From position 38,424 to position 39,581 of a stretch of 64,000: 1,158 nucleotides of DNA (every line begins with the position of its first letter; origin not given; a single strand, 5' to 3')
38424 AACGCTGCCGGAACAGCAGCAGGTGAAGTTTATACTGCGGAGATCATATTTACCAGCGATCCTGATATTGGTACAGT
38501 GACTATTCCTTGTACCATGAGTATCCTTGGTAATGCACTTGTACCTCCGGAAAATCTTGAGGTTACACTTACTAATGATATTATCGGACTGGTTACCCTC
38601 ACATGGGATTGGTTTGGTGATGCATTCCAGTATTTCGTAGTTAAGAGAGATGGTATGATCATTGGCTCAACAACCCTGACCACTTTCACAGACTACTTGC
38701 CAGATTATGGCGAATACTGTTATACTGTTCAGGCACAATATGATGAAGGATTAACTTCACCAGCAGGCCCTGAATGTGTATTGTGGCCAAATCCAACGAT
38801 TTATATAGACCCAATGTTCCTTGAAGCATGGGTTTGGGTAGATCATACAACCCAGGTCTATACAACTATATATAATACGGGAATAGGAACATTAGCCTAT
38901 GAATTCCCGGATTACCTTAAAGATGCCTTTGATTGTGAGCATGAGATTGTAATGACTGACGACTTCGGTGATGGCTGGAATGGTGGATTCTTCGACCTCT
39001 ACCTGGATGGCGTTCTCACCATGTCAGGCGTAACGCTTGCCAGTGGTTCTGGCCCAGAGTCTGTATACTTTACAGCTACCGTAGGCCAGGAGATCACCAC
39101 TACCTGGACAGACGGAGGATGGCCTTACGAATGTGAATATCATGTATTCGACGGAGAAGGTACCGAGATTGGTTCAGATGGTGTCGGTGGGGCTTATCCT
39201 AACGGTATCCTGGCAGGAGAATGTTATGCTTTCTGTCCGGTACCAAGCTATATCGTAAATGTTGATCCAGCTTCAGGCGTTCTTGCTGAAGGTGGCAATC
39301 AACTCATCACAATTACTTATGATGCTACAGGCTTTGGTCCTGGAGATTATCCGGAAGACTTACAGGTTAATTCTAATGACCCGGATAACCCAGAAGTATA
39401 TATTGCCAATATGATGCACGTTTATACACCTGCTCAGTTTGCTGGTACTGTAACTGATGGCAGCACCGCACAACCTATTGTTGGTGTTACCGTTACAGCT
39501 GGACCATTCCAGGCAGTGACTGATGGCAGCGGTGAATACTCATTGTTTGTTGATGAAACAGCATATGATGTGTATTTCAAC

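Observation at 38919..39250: Domain-swap slot 2: three unrelated modules (GEVED, 'GDGWNGG', NIDO-like) occupy the same scaffold position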

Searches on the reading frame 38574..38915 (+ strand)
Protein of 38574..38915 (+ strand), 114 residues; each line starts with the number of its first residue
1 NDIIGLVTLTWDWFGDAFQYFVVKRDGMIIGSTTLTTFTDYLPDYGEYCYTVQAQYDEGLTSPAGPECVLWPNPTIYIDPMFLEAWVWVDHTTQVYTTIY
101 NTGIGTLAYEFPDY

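Call 44: find_related_loci(query=A3, collection=genome_contigs, flank=10000)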
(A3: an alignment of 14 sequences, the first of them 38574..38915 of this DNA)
Query A3 (114 aa) in genome_contigs; peptide patterns used: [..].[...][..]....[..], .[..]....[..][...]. (x = any residue, [..] = any of these).
125 stretches matched a pattern; 57 encode a relative of the query (tblastn E <= 1e-3); 44 distinct loci.
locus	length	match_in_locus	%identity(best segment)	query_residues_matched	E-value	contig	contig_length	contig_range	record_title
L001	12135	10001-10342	84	1-114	6e-65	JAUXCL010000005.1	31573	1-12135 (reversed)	MAG: Bacteroidales bacterium isolate CSMAG_2824 CSMAG_2824_k117_389507_length_31573_cov_169.0000, whole genome shotgun s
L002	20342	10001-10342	72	1-114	6e-56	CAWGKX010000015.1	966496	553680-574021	MAG: uncultured Bacteroidales bacterium isolate MFD01872.bin.2.78 genome assembly, contig: contig_85077, whole genome sh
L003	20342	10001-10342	72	1-114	3e-54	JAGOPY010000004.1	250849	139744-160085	MAG: Bacteroidales bacterium isolate Go_SlDig_bin_433 Go_SlDig_51_length_250849_cov_56.495030, whole genome shotgun sequ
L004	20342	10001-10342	72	1-114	3e-54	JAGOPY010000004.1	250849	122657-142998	MAG: Bacteroidales bacterium isolate Go_SlDig_bin_433 Go_SlDig_51_length_250849_cov_56.495030, whole genome shotgun sequ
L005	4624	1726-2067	71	1-114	1e-53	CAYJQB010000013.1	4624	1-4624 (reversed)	MAG TPA_asm: Candidatus Woesearchaeota archaeon isolate ERP124720_co1_145 genome assembly, contig: NODE_20277_length_462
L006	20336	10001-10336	70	3-114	2e-53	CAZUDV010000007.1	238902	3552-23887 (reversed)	MAG TPA_asm: uncultured Bacteroidales bacterium isolate SRP239243_co1_12 genome assembly, contig: NODE_25_length_238902_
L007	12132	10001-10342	71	1-114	9e-54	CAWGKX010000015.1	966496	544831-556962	MAG: uncultured Bacteroidales bacterium isolate MFD01872.bin.2.78 genome assembly, contig: contig_85077, whole genome sh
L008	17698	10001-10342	68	1-114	8e-50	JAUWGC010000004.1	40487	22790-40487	MAG: Bacteroidales bacterium isolate CSMAG_2232 CSMAG_2232_k141_1223276_length_40487_cov_9.5735, whole genome shotgun se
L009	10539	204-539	73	3-114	7e-49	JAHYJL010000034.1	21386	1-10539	MAG: Bacteroidales bacterium isolate KA21 NODE_1283_length_21386_cov_5.806106, whole genome shotgun sequence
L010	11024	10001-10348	65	1-114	7e-48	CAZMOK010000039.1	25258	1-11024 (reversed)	MAG TPA_asm: uncultured Bacteroidales bacterium isolate binchicken_co15_171 genome assembly, contig: NODE_886_length_252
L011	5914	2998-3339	61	1-114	2e-47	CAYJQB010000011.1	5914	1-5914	MAG TPA_asm: Candidatus Woesearchaeota archaeon isolate ERP124720_co1_145 genome assembly, contig: NODE_14808_length_591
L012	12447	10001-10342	63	1-114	3e-48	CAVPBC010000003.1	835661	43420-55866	MAG: uncultured Bacteroidales bacterium isolate MFD00032.bin.1.232 genome assembly, contig: contig_47827, whole genome s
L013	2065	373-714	63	1-114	1e-47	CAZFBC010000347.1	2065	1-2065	MAG TPA_asm: uncultured Eubacteriales bacterium isolate SRP319275_co4_103 genome assembly, contig: NODE_72469_length_206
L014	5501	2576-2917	61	1-114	1e-46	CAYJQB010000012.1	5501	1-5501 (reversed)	MAG TPA_asm: Candidatus Woesearchaeota archaeon isolate ERP124720_co1_145 genome assembly, contig: NODE_16240_length_550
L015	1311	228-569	66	1-114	2e-48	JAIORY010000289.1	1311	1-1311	MAG: Bacteroidales bacterium isolate SMBSF30 20075_Bin_4_contigs_1_c_000000004849, whole genome shotgun sequence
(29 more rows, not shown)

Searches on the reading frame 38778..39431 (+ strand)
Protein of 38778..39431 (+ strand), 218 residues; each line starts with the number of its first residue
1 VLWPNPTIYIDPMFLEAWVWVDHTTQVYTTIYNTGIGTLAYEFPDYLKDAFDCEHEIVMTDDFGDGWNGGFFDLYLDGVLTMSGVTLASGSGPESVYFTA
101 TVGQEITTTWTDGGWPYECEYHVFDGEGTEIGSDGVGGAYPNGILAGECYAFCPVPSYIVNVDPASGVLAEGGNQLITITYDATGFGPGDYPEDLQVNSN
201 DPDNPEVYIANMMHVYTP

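Call 12: find_homologous_proteins(query=window:38778-39431:+, max_evalue=0.001)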
Query window:38778-39431:+ (218 aa): 9 proteins with E <= 0.001 among 282 candidates.
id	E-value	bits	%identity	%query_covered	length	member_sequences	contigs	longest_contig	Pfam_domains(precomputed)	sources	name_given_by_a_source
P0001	1.3e-40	158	41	99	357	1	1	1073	PF13620.13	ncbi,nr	ncbi:MAG: carboxypeptidase regulatory-like domain-containing protein, partial [Prochlorococcus sp.]|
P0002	4.9e-36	143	42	81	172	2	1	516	-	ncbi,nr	ncbi:MAG: hypothetical protein GY914_11085, partial [Prochlorococcus sp.]|nr:hypothetical protein [P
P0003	4.1e-33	133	32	67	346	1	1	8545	-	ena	-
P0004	4.5e-25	107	44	57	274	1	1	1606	-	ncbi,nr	ncbi:MAG: hypothetical protein J0653_03740, partial [Deltaproteobacteria bacterium]|nr:hypothetical 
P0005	1.9e-24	105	50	46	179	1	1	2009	PF18203.7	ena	-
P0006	9.5e-21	93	46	49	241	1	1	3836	-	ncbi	ncbi:MAG: hypothetical protein C0592_12500, partial [Marinilabiliales bacterium]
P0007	8.8e-20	89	54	42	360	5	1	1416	-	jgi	jgi:hypothetical protein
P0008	6.9e-17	80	41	48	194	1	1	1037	PF18203.7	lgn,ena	-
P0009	1.1e-13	69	49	34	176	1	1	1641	-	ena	-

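Call 26: search_protein_families(library=ncbifam, proteins=[window:38778-39431:+, P0005], max_evalue=0.1)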
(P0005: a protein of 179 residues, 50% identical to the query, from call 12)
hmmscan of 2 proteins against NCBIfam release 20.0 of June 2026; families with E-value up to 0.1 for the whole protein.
window:38778-39431:+ (218 aa): 1 family
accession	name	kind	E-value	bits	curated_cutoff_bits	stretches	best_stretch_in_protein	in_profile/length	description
NF041425.1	OS_HP2_seleno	subfamily_domain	0.094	13.1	100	0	169-210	51-92/98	OS_HP2 family (seleno)protein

P0005 (179 aa): 2 families
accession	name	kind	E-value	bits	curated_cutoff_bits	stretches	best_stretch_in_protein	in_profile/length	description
TIGR04174.1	IPTL_CTERM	subfamily_domain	6.6e-07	29.5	20.5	1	147-173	1-27/27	IPTL-CTERM sorting domain-containing protein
NF033207.2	midcut_by_XrtH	subfamily_domain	2.8e-05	24.2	45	1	142-173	29-63/175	midcut-by-XrtH protein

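Call 34: predict_structure(alignment_id=A1)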
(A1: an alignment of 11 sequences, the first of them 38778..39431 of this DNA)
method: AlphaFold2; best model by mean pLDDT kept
length: 218 residues; sequences in the alignment: 11
mean_pLDDT: 89.2   pTM: 0.60
mean pLDDT of the five models: 89.2, 89.1, 88.5, 87.4, 86.5
residues with pLDDT >= 90: 137; 70-90: 66; 50-70: 15; < 50: 0
segments of 3 or more residues with pLDDT < 50: none
pLDDT, mean of each block of 10 residues (from residue 1): 82 95 93 96 70 88 87 97 92 90 93 87 89 84 93 80 95 97 86 90 92 86
secondary structure, 60 per line:
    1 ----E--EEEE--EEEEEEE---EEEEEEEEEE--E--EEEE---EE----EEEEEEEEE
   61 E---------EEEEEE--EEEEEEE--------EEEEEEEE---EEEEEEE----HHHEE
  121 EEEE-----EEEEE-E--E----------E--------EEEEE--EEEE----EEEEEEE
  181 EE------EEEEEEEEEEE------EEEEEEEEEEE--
elements in order: E8-11 E14-20 E24-33 E39-42 E52-61 E71-76 E79-85 E94-101 E105-111 E119-124 E130-134 E159-163 E166-169 E174-182 E189-199 E206-216

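Call 36: fold_search(model_id=the predicted structure, library=pdb)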
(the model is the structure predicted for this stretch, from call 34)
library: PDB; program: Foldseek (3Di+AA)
matches with E <= 10: 1595; with E <= 0.001: 43
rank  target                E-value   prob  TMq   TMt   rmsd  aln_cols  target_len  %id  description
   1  9ijj_C                3.5e-06  0.98  0.21  0.06  28.7       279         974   11  In situ structure of the central apparatus in mouse sperm axoneme. (released 2025-06-04)
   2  9ijj_E                6.5e-06  0.97  0.21  0.10  27.9       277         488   11  In situ structure of the central apparatus in mouse sperm axoneme. (released 2025-06-04)
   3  7n6g_3J               6.9e-06  0.99  0.23  0.14  24.7       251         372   12  C1 of central pair (released 2022-05-18)
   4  7sqc_O0               7.3e-06  0.99  0.25  0.05  28.3       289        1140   11  Ciliary C1 central pair apparatus isolated from Chlamydomonas reinhardtii (released 2022-04-13)
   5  6fvi                  1.7e-05  1.00  0.40  0.59  10.6       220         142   13  ASH / PapD-like domain of human CEP192 (PapD-like domain 7) (released 2019-03-20)
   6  9ijj_O                1.7e-05  0.99  0.25  0.05  31.6       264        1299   11  In situ structure of the central apparatus in mouse sperm axoneme. (released 2025-06-04)
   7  9ijj_L                1.7e-05  0.98  0.22  0.21  26.1       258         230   11  In situ structure of the central apparatus in mouse sperm axoneme. (released 2025-06-04)
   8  7som_J                1.8e-05  1.00  0.42  0.14  11.4       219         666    9  Ciliary C2 central pair apparatus isolated from Chlamydomonas reinhardtii (released 2022-04-13)
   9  9ijj_h                1.9e-05  0.97  0.24  0.04  41.7       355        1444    8  In situ structure of the central apparatus in mouse sperm axoneme. (released 2025-06-04)
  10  7som_D                2.8e-05  0.99  0.24  0.04  31.6       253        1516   10  Ciliary C2 central pair apparatus isolated from Chlamydomonas reinhardtii (released 2022-04-13)
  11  2e6j_MODEL_1_A        4.2e-05  1.00  0.39  0.72  12.7       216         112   12  Solution structure of the C-terminal PapD-like domain from human HYDIN protein (released 2007-07-03)
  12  7sqc_2B               4.4e-05  0.98  0.25  0.08  29.2       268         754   11  Ciliary C1 central pair apparatus isolated from Chlamydomonas reinhardtii (released 2022-04-13)
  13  7sqc_T1               5.5e-05  0.85  0.20  0.08  30.8       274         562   11  Ciliary C1 central pair apparatus isolated from Chlamydomonas reinhardtii (released 2022-04-13)
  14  7sqc_2A               5.8e-05  0.97  0.24  0.08  29.2       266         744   11  Ciliary C1 central pair apparatus isolated from Chlamydomonas reinhardtii (released 2022-04-13)
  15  7sqc_T3               6.1e-05  0.96  0.23  0.16  30.6       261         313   12  Ciliary C1 central pair apparatus isolated from Chlamydomonas reinhardtii (released 2022-04-13)
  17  3qbt_F                1.2e-04  1.00  0.41  0.63   8.6       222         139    7  Crystal structure of OCRL1 540-678 in complex with Rab8a:GppNHp (released 2011-03-23)
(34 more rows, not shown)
